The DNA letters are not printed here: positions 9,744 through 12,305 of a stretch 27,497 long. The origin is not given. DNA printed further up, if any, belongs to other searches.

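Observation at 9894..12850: Compact glycyl radical enzyme with C-x-E active site and atypical Gly motif, plus short activase; substrate unknown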

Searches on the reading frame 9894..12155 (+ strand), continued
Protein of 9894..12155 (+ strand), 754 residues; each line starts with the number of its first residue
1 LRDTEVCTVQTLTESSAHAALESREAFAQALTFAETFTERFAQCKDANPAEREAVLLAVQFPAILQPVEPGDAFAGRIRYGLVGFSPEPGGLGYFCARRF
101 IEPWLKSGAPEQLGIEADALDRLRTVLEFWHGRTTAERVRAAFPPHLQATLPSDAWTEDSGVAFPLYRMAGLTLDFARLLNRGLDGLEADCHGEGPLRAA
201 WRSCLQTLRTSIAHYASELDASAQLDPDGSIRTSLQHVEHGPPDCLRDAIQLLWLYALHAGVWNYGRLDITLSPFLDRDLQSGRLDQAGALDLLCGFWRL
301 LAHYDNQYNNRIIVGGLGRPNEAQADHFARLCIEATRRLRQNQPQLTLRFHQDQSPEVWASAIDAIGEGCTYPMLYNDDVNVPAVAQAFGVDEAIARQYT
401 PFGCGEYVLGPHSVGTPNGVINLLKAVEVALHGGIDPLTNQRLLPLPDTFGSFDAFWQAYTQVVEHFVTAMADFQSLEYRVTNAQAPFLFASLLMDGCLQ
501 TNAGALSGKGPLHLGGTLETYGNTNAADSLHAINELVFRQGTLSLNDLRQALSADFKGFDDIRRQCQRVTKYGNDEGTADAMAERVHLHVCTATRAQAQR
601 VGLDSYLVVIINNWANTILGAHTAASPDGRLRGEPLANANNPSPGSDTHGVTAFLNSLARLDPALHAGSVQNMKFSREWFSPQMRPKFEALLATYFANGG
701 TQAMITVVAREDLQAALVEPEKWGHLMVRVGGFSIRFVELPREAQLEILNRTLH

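Call 77: fold_search(model_id=the predicted structure, library=pdb)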
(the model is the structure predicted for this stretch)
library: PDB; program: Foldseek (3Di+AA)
matches with E <= 10: 283; with E <= 0.001: 62
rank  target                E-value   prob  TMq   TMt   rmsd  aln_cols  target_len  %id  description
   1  6xs4_A                3.0e-34  1.00  0.80  0.75   4.9       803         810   23  Crystal structure of glycyl radical enzyme ECL_02896 from Enterobacter cloacae subsp. cloacae (released 2020-08-12)
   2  5i2g_A                1.1e-33  1.00  0.79  0.75   4.6       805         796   22  1,2-propanediol Dehydration in Roseburia inulinivorans; Structural Basis for Substrate and Enantiomer Selectivity (released 2016-06-01)
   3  5i2g_B                2.1e-33  1.00  0.80  0.76   4.8       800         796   22  1,2-propanediol Dehydration in Roseburia inulinivorans; Structural Basis for Substrate and Enantiomer Selectivity (released 2016-06-01)
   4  1r8w_A                2.5e-33  1.00  0.79  0.76   5.9       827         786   22  Native structure of the B12-independent glycerol dehydratase from clostridium butyricum (released 2004-06-01)
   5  9rco_A                1.2e-32  1.00  0.80  0.76   5.7       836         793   22  1,2-propanediol dehydratase with 0.1 % glycerol additive (released 2025-06-11)
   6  8id7                  1.6e-32  1.00  0.79  0.74   5.0       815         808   22  Crystal structure of YbiW in complex with 1,5-anhydroglucitol-6-phosphate in Escherichia coli (released 2024-10-02)
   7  8iof_A                2.2e-32  1.00  0.78  0.75   5.2       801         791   20  Crystal structure of N-methyl-Cis-4-hydroxy-D-proline dehydratase in Clostridium sp. FS41 (released 2024-03-27)
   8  9f3x_C                2.2e-32  1.00  0.78  0.75   5.0       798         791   24  CutC choline lyase in complex with cyclopropylcholine (released 2024-05-08)
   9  9rcp_B                2.4e-32  1.00  0.78  0.74   6.1       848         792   21  1,2-propanediol dehydratase with 0.1 % 1,3-propanediol additive (released 2025-06-11)
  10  5i2a_A                2.7e-32  1.00  0.77  0.70   5.9       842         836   22  1,2-propanediol Dehydration in Roseburia inulinivorans; Structural Basis for Substrate and Enantiomer Selectivity (released 2016-06-01)
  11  9rcq_A                5.4e-32  1.00  0.79  0.74   4.6       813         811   22  1,2-propanediol dehydratase with no ligand additives (released 2025-06-11)
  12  5a0u_A                1.0e-31  1.00  0.78  0.75   6.1       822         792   24  Structure of CutC choline lyase choline bound form from Klebsiella pneumoniae. (released 2015-07-29)
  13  9rcp_C                1.1e-31  1.00  0.80  0.76   5.7       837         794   21  1,2-propanediol dehydratase with 0.1 % 1,3-propanediol additive (released 2025-06-11)
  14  5ymr_C                1.3e-31  1.00  0.79  0.75   4.6       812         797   21  The Crystal Structure of IseG (released 2019-03-20)
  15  5i2a_B                1.4e-31  1.00  0.78  0.71   5.1       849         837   21  1,2-propanediol Dehydration in Roseburia inulinivorans; Structural Basis for Substrate and Enantiomer Selectivity (released 2016-06-01)
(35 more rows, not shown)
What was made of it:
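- Closest known: B12-independent glycerol dehydratase. Same: Same ten-stranded GRE barrel (TM about 0.8, call 77).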

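Call 80: search_solved_structures(query=A5, max_evalue=1)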
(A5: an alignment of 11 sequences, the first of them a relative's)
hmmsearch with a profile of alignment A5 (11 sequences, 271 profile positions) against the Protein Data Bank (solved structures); distinct sequences matched with E-value up to 1: 4.
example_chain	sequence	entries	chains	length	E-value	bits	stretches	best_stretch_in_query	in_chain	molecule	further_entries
8z1i_A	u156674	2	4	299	3.4e-06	29.7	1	15-170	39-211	Art22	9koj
3dx5_A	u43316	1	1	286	0.0051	19.3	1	90-156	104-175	uncharacterized protein AsbF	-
4kw2_A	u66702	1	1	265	0.066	15.7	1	95-169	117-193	Uncharacterized protein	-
2zds_A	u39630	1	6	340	0.48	12.8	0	113-158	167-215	Putative DNA-binding protein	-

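Call 84: search_protein_families(library=pfam, proteins=[L073:3939-5198:-, L073:5281-6462:-, L073:13925-15184:-, L073:15213-16085:-, L073:16126-17046:-, L070:4674-5933:+, L070:7154-7837:+, L070:10265-11524:+, L070:12194-13306:+, L070:13312-14409:+], max_evalue=0.001)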
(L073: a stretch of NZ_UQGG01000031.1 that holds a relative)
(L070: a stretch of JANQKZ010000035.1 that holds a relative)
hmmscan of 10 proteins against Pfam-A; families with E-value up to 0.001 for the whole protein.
L073:3939-5198:- (420 aa): 0 families

L073:5281-6462:- (394 aa): 1 family
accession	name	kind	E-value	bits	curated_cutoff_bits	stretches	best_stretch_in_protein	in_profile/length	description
PF01208.23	URO-D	-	9.3e-22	77.9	23.9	1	142-384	101-342/346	Uroporphyrinogen decarboxylase (URO-D)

L073:13925-15184:- (420 aa): 1 family
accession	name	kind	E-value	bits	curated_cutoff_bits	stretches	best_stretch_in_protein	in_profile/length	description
PF01547.30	SBP_bac_1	-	1.3e-07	32.4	26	1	118-401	23-299/307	Bacterial extracellular solute-binding protein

L073:15213-16085:- (291 aa): 1 family
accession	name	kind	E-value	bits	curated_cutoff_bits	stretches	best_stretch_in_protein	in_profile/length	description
PF00528.27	BPD_transp_1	-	4.9e-09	36.6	26.4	1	108-284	35-182/184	Binding-protein-dependent transport system inner membrane component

L073:16126-17046:- (307 aa): 1 family
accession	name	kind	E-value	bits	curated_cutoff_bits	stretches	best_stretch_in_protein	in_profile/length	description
PF00528.27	BPD_transp_1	-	3.2e-13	50.3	26.4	1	106-300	13-182/184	Binding-protein-dependent transport system inner membrane component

L070:4674-5933:+ (420 aa): 0 families

L070:7154-7837:+ (228 aa): 0 families

L070:10265-11524:+ (420 aa): 1 family
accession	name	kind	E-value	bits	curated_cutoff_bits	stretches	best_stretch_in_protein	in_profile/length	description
PF07944.18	Beta-AFase-like_GH127_cat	-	1.7e-29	103.4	24.9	1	57-393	51-369/376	Beta-L-arabinofuranosidase, GH127 catalytic domain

L070:12194-13306:+ (371 aa): 1 family
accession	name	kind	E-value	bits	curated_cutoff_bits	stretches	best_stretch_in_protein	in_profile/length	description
PF01208.23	URO-D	-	7.1e-23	81.6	23.9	1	151-356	144-343/346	Uroporphyrinogen decarboxylase (URO-D)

L070:13312-14409:+ (366 aa): 1 family
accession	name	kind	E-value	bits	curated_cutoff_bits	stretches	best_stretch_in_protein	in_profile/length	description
PF00248.27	Aldo_ket_red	-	2.5e-75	253.7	24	1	15-319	1-288/291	Aldo/keto reductase family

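Call 90: find_homologous_proteins(query=L001:7190-8026:+, max_evalue=0.00001)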
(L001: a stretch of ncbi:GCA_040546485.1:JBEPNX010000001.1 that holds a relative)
Query L001:7190-8026:+ (279 aa): 6768 proteins with E <= 0.00001 among 7851 candidates; the best 120 are listed.
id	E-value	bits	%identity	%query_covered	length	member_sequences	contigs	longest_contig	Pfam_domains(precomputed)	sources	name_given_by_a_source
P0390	3.3e-172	589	90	100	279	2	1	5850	PF01261.31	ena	-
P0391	2.4e-144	498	76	100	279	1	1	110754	PF01261.31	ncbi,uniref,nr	ncbi:sugar phosphate isomerase/epimerase family protein [Cerasicoccus maritimus]|uniref:sugar phosph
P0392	4.4e-139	481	73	100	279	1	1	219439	PF01261.31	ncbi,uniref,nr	ncbi:sugar phosphate isomerase/epimerase family protein [Cerasicoccus frondis]|uniref:sugar phosphat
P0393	2.3e-130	452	71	97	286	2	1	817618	PF01261.31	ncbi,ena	-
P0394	2.0e-128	446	71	92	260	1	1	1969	PF01261.31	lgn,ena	-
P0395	1.9e-127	442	69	96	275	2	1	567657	PF01261.31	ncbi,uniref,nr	ncbi:sugar phosphate isomerase/epimerase family protein [Cerasicoccus fimbriatus]|uniref:sugar phosp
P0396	5.7e-125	434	66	98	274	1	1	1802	PF01261.31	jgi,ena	-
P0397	1.2e-121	423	67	96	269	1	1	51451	PF01261.31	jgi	-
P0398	1.3e-121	423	68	96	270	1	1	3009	PF01261.31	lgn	-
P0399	1.9e-121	423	68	98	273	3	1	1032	PF01261.31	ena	-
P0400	1.1e-118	414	68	95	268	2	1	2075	PF01261.31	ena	-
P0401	3.9e-117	409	66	95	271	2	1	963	PF01261.31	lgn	-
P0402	7.3e-117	408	68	95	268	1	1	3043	PF01261.31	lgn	-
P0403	1.2e-116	407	67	97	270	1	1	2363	PF01261.31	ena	-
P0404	3.1e-115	402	69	95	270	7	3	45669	PF01261.31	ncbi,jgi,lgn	jgi:sugar phosphate isomerase/epimerase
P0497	7.8e-90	319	55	97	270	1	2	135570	PF01261.31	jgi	jgi:sugar phosphate isomerase/epimerase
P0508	2.9e-89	317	55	95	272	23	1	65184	PF01261.31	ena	-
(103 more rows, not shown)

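Call 93: find_encoding_contigs(protein=P0497, flank=7000, max_places=1)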
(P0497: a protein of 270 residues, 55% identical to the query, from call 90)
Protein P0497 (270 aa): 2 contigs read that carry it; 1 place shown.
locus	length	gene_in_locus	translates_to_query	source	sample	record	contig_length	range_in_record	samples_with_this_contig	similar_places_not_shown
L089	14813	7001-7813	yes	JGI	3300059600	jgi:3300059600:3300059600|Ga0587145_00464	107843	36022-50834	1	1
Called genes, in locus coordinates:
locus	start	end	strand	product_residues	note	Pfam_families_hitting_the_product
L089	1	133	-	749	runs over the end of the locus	PF14312:FG-GAP_2, PF07949:YbbR (faint), PF19844:DUF6319 (faint), PF14312:FG-GAP_2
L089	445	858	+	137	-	PF12762:DDE_Tnp_IS1595 (faint)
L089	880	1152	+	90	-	-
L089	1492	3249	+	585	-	PF13428:TPR_14 (faint), PF24575:TPR_Slam (faint), PF25064:ARM_TT21_5th (faint), PF13432:TPR_16 (faint), PF23914:TPR_CcmH_CycH, PF13431:TPR_17 (faint), PF14559:TPR_19 (weak)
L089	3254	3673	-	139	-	-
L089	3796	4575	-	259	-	PF02585:PIG-L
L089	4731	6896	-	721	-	PF03065:Glyco_hydro_57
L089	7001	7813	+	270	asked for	PF01261:AP_endonuc_2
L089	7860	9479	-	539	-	PF19580:Exo_endo_phos_3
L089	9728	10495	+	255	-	PF13428:TPR_14 (faint), PF14559:TPR_19 (faint), PF13525:YfiO (weak), PF07719:TPR_2 (faint), PF13174:TPR_6 (faint), PF13432:TPR_16 (weak)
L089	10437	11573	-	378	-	PF21016:RlmN_N, PF04055:Radical_SAM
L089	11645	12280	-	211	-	-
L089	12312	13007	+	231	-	PF13529:Peptidase_C39_2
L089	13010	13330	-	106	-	PF00581:Rhodanese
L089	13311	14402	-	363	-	PF00465:Fe-ADH, PF13685:Fe-ADH_2, PF01761:DHQ_synthase, PF24621:DHQS_C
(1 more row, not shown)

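Call 94: find_encoding_contigs(protein=P0508, flank=7000, max_places=1)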
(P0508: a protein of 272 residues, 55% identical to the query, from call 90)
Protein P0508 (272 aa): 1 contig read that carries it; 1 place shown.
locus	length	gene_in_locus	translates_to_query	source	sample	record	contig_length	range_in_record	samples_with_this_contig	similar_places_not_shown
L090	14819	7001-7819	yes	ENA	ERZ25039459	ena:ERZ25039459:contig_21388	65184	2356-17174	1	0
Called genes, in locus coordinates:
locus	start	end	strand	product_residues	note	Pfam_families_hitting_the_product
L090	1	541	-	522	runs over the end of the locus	-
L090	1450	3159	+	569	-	PF10091:Glycoamylase, PF06165:GH94_b-supersand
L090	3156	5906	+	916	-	PF06165:GH94_b-supersand, PF17167:Glyco_hydro_94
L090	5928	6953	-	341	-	PF00480:ROK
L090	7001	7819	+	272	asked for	PF01261:AP_endonuc_2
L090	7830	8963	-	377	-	PF00149:Metallophos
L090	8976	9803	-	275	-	-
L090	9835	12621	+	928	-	PF03219:TLC, PF07690:MFS_1, PF02985:HEAT (faint), PF13646:HEAT_2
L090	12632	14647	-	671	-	PF22673:MCP-like_PDC_1, PF02743:dCache_1, PF00672:HAMP, PF07228:SpoIIE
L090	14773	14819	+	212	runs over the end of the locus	PF13505:OMP_b-brl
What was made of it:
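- The TIM-barrel family is very large and also stands alone in unrelated contexts (calls 90, 93, 94).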

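Call 97: predict_structure(alignment_id=A7)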
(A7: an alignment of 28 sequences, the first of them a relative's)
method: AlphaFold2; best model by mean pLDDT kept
length: 279 residues; sequences in the alignment: 28
mean_pLDDT: 93.7   pTM: 0.91
mean pLDDT of the five models: 93.7, 93.3, 91.9, 91.2, 88.8
residues with pLDDT >= 90: 242; 70-90: 25; 50-70: 5; < 50: 7
segments of 3 or more residues with pLDDT < 50: 273-279
pLDDT, mean of each block of 10 residues (from residue 1): 96 92 98 97 98 99 98 99 99 98 99 98 96 97 98 95 93 98 94 92 97 98 98 81 85 94 91 44
secondary structure, 60 per line:
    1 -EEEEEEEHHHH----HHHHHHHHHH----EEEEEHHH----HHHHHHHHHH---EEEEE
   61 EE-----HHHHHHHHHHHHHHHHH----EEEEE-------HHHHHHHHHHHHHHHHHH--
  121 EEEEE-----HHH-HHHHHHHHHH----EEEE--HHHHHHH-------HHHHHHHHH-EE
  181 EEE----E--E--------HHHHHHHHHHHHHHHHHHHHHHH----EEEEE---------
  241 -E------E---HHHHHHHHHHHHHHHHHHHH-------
elements in order: E2-8 H9-12 H17-26 E31-35 H43-52 E56-62 H68-84 E89-93 H101-118 E121-125 H135-144 E149-152 H155-161 H169-177 E179-183 H200-222 E227-231 H253-272
